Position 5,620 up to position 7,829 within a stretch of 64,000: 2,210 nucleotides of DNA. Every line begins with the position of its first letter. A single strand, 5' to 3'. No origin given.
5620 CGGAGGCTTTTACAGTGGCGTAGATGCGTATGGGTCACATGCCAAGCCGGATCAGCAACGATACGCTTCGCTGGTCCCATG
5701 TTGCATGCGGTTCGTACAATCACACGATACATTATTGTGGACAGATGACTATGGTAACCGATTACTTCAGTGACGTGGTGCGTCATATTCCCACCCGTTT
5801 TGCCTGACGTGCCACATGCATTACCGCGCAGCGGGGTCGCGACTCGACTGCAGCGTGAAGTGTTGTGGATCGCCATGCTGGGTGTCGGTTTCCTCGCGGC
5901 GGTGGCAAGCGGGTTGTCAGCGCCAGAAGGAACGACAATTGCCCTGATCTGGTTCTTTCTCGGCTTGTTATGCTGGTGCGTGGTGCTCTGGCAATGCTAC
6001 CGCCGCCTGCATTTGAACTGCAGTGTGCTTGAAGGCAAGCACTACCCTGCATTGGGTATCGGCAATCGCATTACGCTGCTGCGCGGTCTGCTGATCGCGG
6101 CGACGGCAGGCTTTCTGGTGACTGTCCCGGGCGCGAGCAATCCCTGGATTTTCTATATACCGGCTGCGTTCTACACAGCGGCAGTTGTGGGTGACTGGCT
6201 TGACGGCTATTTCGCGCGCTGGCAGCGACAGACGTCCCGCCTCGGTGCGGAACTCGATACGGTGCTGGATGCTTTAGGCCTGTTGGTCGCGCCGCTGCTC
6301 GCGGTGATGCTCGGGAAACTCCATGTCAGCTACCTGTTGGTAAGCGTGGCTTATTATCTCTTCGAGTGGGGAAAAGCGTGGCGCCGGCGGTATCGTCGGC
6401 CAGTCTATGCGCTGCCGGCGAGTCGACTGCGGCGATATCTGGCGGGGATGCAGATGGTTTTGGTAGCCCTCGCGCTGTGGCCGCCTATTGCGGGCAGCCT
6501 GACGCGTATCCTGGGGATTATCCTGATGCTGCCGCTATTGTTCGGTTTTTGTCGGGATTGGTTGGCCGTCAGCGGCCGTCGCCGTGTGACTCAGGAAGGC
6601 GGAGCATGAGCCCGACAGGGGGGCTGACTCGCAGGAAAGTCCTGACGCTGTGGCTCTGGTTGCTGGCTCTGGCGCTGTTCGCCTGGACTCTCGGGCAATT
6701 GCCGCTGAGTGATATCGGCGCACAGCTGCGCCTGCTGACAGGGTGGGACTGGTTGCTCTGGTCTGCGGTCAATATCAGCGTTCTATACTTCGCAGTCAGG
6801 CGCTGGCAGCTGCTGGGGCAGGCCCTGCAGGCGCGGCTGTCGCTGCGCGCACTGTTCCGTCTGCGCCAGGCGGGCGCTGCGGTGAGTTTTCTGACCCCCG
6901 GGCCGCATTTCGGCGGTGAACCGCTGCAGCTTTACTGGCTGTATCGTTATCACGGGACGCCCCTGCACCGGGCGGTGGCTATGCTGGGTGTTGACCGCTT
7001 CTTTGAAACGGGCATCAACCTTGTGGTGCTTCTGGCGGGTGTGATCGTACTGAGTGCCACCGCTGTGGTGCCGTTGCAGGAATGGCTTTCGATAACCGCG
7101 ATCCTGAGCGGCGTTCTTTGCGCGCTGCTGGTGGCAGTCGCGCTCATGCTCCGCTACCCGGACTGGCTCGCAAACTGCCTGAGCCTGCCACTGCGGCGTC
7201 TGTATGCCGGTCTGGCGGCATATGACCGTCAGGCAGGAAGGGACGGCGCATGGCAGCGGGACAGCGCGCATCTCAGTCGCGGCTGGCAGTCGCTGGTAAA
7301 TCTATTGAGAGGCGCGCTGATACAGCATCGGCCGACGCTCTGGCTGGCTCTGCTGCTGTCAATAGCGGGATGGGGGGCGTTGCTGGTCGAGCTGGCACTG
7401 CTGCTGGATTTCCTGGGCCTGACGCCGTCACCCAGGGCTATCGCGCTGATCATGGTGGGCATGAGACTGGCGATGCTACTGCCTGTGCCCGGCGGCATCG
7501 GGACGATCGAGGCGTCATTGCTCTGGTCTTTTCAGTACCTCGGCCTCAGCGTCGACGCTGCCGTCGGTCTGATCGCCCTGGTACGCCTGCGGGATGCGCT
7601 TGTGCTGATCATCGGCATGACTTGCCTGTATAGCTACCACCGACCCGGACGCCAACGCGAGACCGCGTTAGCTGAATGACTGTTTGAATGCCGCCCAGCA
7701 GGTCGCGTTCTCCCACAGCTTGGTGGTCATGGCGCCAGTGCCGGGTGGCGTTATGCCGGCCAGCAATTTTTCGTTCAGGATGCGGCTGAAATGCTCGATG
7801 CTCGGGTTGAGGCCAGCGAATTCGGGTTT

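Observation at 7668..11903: Divergent operon pair (RibD_C reductase - MDR - PTPS-fold // GT4 - SAM methyltransferase): candidate pathway to a glycosylated, methylated pterin/pyrimidine-type metabolite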

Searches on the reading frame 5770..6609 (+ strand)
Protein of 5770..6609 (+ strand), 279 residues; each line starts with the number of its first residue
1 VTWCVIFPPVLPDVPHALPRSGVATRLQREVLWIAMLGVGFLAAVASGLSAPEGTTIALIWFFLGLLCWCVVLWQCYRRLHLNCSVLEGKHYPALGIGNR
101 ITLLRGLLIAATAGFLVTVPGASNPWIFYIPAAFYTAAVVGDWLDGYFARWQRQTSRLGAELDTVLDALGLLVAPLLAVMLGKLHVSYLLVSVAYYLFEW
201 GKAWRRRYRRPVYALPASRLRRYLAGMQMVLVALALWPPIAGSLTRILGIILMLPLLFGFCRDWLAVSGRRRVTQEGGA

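Call 3: search_protein_families(library=pfam, proteins=[window:5770-6609:+], max_evalue=0.01)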
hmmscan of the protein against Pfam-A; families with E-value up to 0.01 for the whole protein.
window:5770-6609:+ (279 aa): 1 family
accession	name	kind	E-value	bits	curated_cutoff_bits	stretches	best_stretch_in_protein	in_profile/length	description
PF01066.26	CDP-OH_P_transf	-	2.9e-17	63.9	22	1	98-251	4-148/152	CDP-alcohol phosphatidyltransferase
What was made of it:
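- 5860..6609 (+): CDP-alcohol phosphatidyltransferase (249 aa by the gene call on the identical contig; the mechanical ORF starts at 5770). PF01066 at 2.9e-17 (call 3).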

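Call 4: search_protein_families(library=ncbifam, proteins=[window:5770-6609:+], max_evalue=0.01)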
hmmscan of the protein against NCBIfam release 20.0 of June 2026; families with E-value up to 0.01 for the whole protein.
window:5770-6609:+ (279 aa): 8 families
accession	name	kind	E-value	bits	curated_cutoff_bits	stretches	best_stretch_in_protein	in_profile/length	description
TIGR00560.1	pgsA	equivalog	3.2e-10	40.8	109.1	1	97-238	3-143/183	CDP-diacylglycerol--glycerol-3-phosphate 3-phosphatidyltransferase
NF008090.0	PRK10832.1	equivalog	5.1e-08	33.2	304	1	98-190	6-92/182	CDP-diacylglycerol--glycerol-3-phosphate 3-phosphatidyltransferase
TIGR00473.1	pssA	equivalog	1.5e-06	28.4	107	1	133-198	25-92/153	CDP-diacylglycerol--serine O-phosphatidyltransferase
NF053678.1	ClpnSynClsA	equivalog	5e-06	26.8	240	1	136-184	38-85/180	cardiolipin synthase ClsA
NF040950.1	archin_ph_syn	equivalog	7.4e-05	22.7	180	1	99-185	27-107/191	archaetidylinositol phosphate synthase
NF045883.1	PIPSynth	equivalog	0.00022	21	170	1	128-170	49-91/197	phosphatidylinositol phosphate synthase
TIGR04217.1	archae_ser_T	exception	0.0003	20.6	200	1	134-193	39-97/221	archaetidylserine synthase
NF038087.1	arch_ser_synth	exception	0.0073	15.9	240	0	110-193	14-99/216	archaetidylserine synthase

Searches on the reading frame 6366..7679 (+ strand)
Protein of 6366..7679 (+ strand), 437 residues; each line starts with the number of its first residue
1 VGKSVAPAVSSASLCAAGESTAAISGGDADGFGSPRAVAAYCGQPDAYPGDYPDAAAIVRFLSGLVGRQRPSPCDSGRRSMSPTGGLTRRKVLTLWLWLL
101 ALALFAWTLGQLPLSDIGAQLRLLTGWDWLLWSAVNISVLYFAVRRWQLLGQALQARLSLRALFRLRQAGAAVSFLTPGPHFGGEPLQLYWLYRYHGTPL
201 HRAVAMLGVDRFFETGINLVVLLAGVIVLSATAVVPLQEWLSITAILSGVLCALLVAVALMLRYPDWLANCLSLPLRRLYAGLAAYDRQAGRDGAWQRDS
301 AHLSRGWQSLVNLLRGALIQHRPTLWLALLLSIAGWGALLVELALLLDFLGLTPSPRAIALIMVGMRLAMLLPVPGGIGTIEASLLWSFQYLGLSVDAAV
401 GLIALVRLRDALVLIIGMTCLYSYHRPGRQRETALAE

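Call 3: search_protein_families(library=pfam, proteins=[window:6366-7679:+], max_evalue=0.01)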
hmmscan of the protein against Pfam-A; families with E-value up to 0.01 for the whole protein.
window:6366-7679:+ (437 aa): 1 family
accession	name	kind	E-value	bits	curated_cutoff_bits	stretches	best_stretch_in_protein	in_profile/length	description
PF03706.18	LPG_synthase_TM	-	1.5e-30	107.1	33.4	1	99-417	6-302/302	Lysylphosphatidylglycerol synthase TM region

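Call 4: search_protein_families(library=ncbifam, proteins=[window:6366-7679:+], max_evalue=0.01)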
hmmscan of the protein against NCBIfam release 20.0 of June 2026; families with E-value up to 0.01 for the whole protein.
window:6366-7679:+ (437 aa): 3 families
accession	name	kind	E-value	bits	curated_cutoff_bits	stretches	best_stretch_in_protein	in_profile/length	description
TIGR00374.1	TIGR00374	subfamily_domain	9.2e-21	74.6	43.2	1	121-408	21-296/323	flippase-like domain-containing protein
TIGR03476.1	HpnL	subfamily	5.6e-10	39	195.65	1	91-419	2-312/318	putative membrane protein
NF033480.1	bifunc_MprF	equivalog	0.00027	19.3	600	1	328-409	199-281/841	bifunctional lysylphosphatidylglycerol flippase/synthetase MprF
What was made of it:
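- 6606..7679 (+): LPG_synthase_TM protein, an MprF-like 'flippase-like' membrane protein (357 aa). It overlaps the CDP-OH gene by 4 nt and the 3' end of the PTPS gene by 12 nt (convergent). PF03706 at 1.5e-30 and TIGR00374 at 9e-21 (calls 3, 4).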
